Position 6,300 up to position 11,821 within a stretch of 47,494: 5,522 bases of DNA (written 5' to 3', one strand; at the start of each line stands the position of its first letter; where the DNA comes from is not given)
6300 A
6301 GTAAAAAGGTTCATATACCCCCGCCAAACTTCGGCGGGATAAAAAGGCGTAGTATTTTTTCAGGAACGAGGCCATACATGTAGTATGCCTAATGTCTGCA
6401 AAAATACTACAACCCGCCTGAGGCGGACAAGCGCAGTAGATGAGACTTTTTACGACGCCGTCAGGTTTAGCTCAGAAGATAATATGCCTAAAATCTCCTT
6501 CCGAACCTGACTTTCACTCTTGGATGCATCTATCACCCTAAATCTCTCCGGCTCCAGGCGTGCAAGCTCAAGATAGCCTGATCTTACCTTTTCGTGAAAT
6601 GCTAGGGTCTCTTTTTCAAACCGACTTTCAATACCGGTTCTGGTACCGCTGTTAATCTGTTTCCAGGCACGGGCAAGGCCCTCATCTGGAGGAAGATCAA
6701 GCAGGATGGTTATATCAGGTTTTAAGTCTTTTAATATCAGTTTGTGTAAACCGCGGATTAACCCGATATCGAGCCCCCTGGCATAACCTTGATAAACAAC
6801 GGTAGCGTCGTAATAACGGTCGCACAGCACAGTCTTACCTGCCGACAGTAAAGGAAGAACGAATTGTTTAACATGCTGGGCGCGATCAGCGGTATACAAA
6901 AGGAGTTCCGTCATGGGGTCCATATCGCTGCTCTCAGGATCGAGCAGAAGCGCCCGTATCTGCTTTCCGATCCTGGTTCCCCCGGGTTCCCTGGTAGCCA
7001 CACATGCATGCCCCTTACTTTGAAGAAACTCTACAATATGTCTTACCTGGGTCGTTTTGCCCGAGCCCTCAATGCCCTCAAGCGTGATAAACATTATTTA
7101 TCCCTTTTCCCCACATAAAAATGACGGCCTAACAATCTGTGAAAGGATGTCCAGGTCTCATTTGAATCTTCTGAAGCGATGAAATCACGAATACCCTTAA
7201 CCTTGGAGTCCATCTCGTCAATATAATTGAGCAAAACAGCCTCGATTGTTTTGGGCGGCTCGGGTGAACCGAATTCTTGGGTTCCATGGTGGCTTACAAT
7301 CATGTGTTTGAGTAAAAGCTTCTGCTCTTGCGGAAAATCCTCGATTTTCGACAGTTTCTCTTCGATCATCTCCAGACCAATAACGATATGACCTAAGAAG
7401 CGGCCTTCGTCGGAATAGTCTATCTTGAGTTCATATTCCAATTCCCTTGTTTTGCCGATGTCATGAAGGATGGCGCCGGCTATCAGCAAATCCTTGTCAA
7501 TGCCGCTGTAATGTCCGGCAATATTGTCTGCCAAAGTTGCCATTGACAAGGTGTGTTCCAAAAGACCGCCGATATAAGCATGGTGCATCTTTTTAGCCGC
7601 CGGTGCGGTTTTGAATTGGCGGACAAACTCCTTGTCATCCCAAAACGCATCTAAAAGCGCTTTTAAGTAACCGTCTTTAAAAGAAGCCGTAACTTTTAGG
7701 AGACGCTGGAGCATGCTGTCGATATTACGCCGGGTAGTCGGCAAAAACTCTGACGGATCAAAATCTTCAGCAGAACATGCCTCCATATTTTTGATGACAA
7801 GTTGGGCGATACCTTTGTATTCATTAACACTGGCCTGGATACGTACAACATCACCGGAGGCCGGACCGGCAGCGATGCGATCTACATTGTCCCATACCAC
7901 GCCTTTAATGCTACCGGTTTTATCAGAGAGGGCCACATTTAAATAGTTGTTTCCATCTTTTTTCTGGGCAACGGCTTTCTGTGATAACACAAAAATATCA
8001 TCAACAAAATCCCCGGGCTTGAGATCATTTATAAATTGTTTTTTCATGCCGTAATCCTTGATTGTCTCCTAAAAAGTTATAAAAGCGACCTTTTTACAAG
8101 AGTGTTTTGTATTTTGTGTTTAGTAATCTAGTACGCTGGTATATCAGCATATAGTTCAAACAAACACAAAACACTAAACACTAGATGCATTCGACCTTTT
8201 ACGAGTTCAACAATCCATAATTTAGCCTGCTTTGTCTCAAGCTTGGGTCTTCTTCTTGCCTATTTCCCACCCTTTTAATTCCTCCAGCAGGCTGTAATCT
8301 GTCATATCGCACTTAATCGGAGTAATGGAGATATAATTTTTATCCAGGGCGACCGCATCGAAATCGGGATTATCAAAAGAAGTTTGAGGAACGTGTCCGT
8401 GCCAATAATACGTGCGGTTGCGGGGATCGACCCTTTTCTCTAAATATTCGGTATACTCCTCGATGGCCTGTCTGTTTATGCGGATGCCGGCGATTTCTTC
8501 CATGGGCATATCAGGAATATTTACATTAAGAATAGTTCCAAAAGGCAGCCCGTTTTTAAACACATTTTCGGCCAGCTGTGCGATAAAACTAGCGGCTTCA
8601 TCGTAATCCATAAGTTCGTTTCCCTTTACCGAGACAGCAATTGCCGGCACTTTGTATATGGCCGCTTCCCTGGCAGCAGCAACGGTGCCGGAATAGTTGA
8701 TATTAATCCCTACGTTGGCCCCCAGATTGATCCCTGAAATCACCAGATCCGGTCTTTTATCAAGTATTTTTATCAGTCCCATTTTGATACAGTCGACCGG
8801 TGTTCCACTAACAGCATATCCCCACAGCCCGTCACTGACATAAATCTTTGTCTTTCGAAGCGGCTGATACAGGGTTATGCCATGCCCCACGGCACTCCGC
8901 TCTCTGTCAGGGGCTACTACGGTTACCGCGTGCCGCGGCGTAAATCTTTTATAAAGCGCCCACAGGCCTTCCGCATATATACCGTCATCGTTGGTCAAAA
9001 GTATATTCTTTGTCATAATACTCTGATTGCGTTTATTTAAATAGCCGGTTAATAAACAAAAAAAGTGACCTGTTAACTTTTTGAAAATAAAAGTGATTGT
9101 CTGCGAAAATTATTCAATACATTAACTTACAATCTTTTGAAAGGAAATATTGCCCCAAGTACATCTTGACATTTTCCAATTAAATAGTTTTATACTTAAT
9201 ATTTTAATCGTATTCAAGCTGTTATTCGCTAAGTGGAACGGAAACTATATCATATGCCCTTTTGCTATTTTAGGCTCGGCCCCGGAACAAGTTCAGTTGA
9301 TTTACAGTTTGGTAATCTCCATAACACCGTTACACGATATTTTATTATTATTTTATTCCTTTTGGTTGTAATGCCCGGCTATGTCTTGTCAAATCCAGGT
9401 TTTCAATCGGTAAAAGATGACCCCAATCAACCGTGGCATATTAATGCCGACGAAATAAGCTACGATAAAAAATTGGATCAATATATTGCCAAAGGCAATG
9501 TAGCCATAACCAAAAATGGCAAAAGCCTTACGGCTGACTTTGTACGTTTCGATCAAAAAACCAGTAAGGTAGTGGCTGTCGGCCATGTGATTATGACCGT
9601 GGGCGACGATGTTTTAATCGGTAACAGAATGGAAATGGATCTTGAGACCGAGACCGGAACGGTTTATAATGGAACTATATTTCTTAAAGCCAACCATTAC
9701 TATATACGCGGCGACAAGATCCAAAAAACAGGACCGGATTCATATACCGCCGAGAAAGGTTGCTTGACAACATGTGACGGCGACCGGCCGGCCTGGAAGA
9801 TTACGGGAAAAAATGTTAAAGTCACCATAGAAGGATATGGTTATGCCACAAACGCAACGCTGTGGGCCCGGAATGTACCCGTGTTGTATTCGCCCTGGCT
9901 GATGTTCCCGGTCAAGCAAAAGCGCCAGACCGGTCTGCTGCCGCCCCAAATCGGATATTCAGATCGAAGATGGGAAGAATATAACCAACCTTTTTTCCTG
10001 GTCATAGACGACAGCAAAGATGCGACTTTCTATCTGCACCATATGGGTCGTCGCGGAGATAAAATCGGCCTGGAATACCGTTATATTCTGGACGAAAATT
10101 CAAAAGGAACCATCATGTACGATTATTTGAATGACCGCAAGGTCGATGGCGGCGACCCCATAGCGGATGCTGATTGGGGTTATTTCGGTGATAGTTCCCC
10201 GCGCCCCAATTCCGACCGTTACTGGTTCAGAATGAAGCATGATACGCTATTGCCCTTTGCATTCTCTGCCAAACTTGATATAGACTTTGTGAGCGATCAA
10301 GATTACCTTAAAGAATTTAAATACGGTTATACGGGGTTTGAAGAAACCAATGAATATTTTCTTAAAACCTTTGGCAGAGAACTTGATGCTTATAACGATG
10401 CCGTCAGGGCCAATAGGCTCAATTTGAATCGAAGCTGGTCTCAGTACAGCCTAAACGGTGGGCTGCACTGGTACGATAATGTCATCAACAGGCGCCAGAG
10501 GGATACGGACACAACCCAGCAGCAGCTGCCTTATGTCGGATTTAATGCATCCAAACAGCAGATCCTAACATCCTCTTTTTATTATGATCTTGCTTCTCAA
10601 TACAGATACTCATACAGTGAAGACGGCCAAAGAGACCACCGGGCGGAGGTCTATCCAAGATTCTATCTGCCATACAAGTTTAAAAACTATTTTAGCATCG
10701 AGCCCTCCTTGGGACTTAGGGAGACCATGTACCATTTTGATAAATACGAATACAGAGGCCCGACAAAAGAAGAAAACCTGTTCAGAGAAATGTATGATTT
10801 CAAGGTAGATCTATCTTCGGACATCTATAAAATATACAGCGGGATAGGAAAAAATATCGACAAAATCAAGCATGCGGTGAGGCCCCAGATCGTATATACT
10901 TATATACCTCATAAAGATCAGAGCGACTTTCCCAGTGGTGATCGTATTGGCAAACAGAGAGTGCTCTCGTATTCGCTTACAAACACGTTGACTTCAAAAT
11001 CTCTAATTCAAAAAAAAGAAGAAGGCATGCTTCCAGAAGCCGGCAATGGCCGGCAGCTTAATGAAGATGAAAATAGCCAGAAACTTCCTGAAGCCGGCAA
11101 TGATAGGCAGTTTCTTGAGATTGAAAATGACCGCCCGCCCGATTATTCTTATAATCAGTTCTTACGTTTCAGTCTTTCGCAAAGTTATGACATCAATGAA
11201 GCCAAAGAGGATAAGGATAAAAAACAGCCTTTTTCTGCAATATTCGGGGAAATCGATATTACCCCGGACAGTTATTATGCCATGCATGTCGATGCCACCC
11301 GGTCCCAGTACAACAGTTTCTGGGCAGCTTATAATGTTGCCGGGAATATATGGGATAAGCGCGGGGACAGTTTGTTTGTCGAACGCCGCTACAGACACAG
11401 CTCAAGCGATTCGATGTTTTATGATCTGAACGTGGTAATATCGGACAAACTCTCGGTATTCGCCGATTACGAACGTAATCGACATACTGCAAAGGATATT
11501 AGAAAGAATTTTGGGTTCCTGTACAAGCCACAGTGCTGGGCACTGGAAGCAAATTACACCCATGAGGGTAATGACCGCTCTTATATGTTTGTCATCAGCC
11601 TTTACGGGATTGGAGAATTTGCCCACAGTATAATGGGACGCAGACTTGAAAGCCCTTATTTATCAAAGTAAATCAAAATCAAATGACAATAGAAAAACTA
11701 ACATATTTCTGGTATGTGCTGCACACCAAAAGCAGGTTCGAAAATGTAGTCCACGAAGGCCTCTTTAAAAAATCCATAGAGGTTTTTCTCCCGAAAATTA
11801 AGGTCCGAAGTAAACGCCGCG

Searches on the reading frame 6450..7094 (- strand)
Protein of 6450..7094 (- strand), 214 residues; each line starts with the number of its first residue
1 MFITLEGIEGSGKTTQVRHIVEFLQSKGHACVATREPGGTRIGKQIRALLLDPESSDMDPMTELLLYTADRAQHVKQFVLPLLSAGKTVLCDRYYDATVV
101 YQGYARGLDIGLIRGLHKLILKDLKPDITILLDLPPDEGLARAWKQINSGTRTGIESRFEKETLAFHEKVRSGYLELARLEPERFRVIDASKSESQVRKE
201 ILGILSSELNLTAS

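Call 79: search_protein_families(library=pfam, proteins=[window:6450-7094:-], max_evalue=0.0001)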
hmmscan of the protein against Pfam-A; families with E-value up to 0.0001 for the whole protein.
window:6450-7094:- (214 aa): 3 families
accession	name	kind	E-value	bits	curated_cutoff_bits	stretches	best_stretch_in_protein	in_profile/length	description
PF02223.23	Thymidylate_kin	-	1.4e-53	181.8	27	1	5-201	1-185/185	Thymidylate kinase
PF13401.12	AAA_22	-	3.9e-06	27.6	27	0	2-48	7-56/130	AAA domain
PF13207.12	AAA_17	-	1.4e-05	25.8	27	0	99-149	74-125/136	AAA domain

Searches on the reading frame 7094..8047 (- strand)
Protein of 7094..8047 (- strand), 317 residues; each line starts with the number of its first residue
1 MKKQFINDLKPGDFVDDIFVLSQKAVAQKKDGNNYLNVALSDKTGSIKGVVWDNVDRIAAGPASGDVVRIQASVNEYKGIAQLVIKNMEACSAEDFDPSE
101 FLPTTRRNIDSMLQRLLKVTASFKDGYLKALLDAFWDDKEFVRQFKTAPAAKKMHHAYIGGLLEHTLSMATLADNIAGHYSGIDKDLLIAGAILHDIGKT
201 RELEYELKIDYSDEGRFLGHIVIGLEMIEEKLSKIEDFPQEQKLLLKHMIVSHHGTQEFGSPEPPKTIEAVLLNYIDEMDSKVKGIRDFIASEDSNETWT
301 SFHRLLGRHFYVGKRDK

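Call 79: search_protein_families(library=pfam, proteins=[window:7094-8047:-], max_evalue=0.0001)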
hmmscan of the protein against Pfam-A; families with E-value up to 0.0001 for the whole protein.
window:7094-8047:- (317 aa): 3 families
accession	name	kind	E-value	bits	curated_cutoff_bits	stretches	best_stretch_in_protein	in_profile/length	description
PF01966.28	HD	-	8.6e-16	58.7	22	1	163-280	2-114/116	HD domain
PF01336.31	tRNA_anti-codon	-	2.8e-09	37.2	27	1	26-89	7-73/75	OB-fold nucleic acid binding domain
PF07514.17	TraI_2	-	1.5e-05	24.6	23.9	1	139-177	46-81/324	Putative helicase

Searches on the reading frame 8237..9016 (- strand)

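Call 79: search_protein_families(library=pfam, proteins=[window:8237-9016:-], max_evalue=0.0001)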
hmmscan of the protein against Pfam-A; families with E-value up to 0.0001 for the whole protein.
window:8237-9016:- (259 aa): 1 family
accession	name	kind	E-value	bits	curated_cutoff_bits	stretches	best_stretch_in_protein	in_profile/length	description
PF01975.23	SurE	-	5.2e-63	212.7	22.1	1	5-189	1-188/189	Survival protein SurE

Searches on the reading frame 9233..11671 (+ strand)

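Call 45: search_protein_families(library=pfam, proteins=[window:9233-11671:+], max_evalue=0.0001)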
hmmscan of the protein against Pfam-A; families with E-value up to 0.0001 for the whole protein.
window:9233-11671:+ (812 aa): 3 families
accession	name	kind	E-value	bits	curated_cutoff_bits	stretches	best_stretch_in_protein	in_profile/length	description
PF04453.20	LptD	-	7.6e-23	81.9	22.4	1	328-727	2-361/384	LPS transport system D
PF19838.5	LptD_2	-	1.2e-08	34.5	22.5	1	207-566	5-358/464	LptD protein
PF03968.19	LptD_N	-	5.2e-06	27.1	20.4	0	69-195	1-105/113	LptA/(LptD N-terminal domain) LPS transport protein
